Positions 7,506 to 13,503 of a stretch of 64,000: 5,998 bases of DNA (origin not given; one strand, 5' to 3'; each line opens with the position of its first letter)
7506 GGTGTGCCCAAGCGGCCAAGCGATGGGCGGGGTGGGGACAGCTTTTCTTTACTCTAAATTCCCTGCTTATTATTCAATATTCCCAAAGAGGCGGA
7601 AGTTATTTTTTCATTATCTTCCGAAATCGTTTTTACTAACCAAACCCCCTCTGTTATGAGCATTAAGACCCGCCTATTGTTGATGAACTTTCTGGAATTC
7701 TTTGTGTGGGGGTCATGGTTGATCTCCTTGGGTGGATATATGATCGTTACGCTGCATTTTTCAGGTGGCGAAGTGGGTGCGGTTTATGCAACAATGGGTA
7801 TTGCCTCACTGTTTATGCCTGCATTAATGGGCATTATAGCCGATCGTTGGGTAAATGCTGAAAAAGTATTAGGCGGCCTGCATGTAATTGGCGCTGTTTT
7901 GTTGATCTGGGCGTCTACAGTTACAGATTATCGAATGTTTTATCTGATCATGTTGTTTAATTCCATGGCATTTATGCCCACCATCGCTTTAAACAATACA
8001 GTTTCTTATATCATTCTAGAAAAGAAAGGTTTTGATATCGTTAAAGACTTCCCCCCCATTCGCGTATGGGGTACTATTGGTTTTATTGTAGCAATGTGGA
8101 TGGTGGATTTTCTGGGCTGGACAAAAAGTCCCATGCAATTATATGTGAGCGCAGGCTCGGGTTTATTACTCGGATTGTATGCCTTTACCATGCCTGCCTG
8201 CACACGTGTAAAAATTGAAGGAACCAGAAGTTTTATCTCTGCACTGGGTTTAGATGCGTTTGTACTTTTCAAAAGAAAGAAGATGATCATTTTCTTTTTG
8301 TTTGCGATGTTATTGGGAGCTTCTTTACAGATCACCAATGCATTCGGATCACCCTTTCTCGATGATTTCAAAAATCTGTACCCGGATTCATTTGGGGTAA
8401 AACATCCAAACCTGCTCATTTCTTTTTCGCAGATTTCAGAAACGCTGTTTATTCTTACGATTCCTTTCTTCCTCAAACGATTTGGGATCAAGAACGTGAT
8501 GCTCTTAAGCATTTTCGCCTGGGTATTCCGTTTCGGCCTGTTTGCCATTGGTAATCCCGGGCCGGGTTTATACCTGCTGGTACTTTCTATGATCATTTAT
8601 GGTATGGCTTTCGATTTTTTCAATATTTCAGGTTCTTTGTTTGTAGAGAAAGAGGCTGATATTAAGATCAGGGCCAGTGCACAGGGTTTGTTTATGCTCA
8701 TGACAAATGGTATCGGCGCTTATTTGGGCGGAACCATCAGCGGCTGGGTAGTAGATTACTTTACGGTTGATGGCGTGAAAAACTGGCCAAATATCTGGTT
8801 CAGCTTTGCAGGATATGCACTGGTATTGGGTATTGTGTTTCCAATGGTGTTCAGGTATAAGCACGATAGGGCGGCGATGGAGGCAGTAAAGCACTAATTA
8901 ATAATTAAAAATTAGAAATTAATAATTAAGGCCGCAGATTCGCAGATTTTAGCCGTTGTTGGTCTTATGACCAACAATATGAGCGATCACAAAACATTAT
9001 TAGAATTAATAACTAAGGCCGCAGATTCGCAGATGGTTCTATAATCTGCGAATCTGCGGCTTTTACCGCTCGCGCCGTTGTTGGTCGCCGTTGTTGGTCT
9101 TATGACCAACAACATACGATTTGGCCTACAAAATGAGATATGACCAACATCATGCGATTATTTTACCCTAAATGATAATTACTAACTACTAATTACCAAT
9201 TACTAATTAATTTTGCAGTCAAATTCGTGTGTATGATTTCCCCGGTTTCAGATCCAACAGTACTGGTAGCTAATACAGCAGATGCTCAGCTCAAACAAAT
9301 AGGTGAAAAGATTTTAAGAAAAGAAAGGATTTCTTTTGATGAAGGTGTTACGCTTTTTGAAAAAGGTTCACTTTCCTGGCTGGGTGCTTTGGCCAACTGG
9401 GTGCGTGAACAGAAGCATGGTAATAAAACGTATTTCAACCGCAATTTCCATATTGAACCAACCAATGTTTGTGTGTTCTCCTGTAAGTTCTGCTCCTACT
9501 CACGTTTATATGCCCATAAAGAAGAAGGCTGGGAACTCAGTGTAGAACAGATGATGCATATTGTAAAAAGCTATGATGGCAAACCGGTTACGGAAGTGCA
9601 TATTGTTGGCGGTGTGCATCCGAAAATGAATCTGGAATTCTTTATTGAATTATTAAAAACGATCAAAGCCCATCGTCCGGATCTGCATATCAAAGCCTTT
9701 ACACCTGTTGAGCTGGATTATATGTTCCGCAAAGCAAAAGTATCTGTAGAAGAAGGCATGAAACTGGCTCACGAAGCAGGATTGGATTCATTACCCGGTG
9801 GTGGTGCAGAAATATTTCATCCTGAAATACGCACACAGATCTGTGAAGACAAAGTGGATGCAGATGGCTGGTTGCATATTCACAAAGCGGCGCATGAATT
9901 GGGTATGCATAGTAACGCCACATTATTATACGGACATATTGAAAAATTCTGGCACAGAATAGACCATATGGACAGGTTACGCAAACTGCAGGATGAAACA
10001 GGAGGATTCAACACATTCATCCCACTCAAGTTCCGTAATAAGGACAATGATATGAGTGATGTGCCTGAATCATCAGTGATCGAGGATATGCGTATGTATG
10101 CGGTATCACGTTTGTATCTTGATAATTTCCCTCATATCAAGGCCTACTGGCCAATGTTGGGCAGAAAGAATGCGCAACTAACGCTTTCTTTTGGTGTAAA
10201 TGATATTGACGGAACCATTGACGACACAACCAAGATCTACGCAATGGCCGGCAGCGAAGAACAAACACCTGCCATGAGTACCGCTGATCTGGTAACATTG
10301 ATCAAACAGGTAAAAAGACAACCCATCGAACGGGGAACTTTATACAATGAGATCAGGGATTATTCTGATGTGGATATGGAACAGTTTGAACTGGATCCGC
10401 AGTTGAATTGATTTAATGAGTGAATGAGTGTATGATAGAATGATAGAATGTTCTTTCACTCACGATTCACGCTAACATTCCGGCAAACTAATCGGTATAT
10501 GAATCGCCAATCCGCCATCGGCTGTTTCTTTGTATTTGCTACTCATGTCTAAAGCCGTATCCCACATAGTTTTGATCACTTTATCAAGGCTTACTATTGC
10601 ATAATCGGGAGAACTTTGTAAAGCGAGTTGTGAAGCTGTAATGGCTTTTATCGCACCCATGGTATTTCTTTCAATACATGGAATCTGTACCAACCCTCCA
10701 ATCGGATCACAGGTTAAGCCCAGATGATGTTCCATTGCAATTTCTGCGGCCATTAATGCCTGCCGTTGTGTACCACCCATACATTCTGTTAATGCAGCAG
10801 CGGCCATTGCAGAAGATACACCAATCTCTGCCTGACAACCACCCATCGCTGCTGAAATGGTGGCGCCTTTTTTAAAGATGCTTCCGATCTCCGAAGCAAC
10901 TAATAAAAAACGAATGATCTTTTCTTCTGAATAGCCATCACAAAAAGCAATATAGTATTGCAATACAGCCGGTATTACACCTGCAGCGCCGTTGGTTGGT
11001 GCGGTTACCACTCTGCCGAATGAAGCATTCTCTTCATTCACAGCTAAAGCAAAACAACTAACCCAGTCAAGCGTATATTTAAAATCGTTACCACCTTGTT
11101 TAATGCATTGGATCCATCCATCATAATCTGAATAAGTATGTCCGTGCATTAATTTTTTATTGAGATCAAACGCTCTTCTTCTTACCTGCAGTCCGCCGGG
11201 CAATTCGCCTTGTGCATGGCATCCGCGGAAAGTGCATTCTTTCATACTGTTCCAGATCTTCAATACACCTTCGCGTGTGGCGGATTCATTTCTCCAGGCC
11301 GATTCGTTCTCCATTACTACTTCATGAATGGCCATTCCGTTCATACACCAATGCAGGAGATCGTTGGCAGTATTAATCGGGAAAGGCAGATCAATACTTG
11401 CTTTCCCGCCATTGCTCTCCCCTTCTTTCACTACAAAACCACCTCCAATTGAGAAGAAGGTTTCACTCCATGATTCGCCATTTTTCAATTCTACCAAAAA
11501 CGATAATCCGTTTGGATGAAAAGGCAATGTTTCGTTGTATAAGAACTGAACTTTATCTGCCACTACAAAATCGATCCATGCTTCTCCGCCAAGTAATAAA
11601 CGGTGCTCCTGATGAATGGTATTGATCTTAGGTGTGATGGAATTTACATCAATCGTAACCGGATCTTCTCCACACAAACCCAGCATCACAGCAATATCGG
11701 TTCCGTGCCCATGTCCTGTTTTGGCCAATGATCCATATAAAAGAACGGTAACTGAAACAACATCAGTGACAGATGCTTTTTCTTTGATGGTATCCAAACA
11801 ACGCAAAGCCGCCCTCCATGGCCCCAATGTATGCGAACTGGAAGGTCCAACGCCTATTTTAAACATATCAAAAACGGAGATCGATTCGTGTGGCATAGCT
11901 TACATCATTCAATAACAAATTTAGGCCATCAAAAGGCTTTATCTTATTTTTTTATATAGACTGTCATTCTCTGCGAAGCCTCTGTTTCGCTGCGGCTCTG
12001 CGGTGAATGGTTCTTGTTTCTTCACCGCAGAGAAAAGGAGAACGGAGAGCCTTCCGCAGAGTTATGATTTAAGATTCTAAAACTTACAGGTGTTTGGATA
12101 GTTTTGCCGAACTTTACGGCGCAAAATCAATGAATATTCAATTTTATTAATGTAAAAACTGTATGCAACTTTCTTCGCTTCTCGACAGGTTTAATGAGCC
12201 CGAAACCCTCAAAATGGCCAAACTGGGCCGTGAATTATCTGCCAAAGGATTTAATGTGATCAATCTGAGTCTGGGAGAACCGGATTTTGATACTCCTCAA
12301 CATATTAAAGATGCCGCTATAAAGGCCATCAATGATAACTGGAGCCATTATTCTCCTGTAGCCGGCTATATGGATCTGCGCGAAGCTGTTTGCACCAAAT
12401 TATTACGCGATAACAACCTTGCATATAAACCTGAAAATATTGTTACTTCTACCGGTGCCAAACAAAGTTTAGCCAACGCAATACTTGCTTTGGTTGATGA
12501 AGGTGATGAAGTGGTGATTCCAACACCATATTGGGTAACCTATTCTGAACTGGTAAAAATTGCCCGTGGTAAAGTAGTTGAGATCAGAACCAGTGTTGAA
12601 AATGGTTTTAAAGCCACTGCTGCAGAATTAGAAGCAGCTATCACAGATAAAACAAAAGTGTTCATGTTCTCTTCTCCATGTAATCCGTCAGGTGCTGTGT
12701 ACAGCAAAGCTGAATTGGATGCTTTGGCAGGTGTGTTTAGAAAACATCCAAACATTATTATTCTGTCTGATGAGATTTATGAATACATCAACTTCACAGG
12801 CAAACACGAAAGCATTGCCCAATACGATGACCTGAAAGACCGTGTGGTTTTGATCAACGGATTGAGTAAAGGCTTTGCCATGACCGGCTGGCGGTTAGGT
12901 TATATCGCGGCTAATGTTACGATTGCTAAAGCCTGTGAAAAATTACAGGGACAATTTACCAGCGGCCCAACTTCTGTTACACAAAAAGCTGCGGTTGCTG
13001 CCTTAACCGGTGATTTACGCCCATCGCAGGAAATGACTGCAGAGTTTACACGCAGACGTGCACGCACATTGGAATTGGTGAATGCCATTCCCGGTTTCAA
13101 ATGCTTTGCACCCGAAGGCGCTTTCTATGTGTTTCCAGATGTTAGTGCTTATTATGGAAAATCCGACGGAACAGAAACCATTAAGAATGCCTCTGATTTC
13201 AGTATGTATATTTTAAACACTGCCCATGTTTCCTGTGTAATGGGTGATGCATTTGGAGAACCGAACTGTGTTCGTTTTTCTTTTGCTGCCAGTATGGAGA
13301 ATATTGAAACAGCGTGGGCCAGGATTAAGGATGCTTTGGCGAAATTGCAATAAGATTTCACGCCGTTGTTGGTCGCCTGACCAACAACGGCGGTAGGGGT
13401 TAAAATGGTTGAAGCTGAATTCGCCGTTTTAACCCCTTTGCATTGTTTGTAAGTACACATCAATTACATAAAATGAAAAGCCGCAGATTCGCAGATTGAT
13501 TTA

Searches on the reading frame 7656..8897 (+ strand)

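Call 33: search_protein_families(library=pfam, proteins=[window:7656-8897:+], max_evalue=0.00001)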
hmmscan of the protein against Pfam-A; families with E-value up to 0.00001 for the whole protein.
window:7656-8897:+ (413 aa): 4 families
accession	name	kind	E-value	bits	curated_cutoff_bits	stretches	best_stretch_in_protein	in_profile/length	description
PF03825.22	Nuc_H_symport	-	1.1e-141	473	25.9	1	1-404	1-400/400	Nucleoside H+ symporter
PF12832.13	MFS_1_like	-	1.7e-22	80.4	25.2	1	12-370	9-366/373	MFS_1 like family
PF07690.21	MFS_1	-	5.6e-14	52.2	33.4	1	253-401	36-174/347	Major Facilitator Superfamily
PF01306.25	LacY_symp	-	1.1e-07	31.4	24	1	9-287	14-297/413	LacY proton/sugar symporter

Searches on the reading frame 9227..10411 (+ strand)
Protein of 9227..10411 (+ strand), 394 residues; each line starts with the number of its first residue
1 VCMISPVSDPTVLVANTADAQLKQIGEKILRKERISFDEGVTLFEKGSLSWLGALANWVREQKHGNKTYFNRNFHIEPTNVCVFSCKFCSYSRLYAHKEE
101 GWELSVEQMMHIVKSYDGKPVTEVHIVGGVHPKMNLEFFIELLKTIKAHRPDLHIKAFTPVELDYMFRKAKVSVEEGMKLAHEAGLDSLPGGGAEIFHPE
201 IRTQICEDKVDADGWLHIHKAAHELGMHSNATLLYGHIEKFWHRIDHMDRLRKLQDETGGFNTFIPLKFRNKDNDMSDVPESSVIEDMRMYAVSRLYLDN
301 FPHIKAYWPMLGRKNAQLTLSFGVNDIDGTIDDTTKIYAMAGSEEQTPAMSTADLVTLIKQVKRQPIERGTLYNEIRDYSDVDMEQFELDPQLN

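Call 33: search_protein_families(library=pfam, proteins=[window:9227-10411:+], max_evalue=0.00001)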
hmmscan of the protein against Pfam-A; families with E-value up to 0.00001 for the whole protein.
window:9227-10411:+ (394 aa): 3 families
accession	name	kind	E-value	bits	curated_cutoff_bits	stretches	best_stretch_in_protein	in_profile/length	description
PF04055.27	Radical_SAM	-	1.1e-15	58.6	29.5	1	76-250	1-165/166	Radical SAM superfamily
PF19288.4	CofH_C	-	2.3e-10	40.8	27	1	260-347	3-93/125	CofH/MqnC C-terminal region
PF13353.11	Fer4_12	-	6.2e-06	27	22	0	82-169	15-100/137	4Fe-4S single cluster domain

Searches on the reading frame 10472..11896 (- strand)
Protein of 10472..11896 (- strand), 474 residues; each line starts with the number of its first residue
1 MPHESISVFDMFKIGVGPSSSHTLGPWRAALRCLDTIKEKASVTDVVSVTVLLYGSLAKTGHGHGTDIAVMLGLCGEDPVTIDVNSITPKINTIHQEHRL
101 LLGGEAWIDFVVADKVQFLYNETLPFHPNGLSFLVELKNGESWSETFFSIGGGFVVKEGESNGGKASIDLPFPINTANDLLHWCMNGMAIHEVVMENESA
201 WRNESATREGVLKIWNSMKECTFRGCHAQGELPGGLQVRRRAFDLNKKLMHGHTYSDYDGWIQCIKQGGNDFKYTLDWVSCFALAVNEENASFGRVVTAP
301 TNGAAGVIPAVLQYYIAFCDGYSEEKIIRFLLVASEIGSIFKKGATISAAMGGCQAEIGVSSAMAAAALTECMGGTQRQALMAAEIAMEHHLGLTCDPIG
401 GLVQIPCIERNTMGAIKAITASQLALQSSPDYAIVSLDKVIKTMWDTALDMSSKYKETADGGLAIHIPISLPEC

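Call 33: search_protein_families(library=pfam, proteins=[window:10472-11896:-], max_evalue=0.00001)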
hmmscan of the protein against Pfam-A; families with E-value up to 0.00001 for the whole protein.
window:10472-11896:- (474 aa): 2 families
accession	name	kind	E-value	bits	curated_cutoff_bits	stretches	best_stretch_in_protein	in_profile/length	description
PF03313.21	SDH_alpha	-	8.5e-84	281.7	26.4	1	186-464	2-260/260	Serine dehydratase alpha chain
PF03315.21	SDH_beta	-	1.1e-52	178.9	26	1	7-159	1-154/155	Serine dehydratase beta chain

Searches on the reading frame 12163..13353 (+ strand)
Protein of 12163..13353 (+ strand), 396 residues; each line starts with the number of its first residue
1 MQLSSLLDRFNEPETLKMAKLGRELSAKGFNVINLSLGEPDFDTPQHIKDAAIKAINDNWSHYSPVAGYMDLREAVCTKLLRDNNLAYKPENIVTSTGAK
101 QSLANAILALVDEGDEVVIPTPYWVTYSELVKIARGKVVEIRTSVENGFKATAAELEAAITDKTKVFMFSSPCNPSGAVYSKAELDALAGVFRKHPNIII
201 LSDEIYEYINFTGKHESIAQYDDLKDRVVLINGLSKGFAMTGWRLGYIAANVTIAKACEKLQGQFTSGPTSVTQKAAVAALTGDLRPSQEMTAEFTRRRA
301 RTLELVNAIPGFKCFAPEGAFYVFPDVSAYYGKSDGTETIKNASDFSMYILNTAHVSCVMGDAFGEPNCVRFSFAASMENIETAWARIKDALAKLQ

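Call 33: search_protein_families(library=pfam, proteins=[window:12163-13353:+], max_evalue=0.00001)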
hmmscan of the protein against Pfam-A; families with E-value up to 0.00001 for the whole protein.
window:12163-13353:+ (396 aa): 2 families
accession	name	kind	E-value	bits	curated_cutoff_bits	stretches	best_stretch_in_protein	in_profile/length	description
PF00155.27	Aminotran_1_2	-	8.1e-75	252.7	19.7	1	31-388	2-361/361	Aminotransferase class I and II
PF01053.26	Cys_Met_Meta_PP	-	4.8e-06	25.8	27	1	92-200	70-170/381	Cys/Met metabolism PLP-dependent enzyme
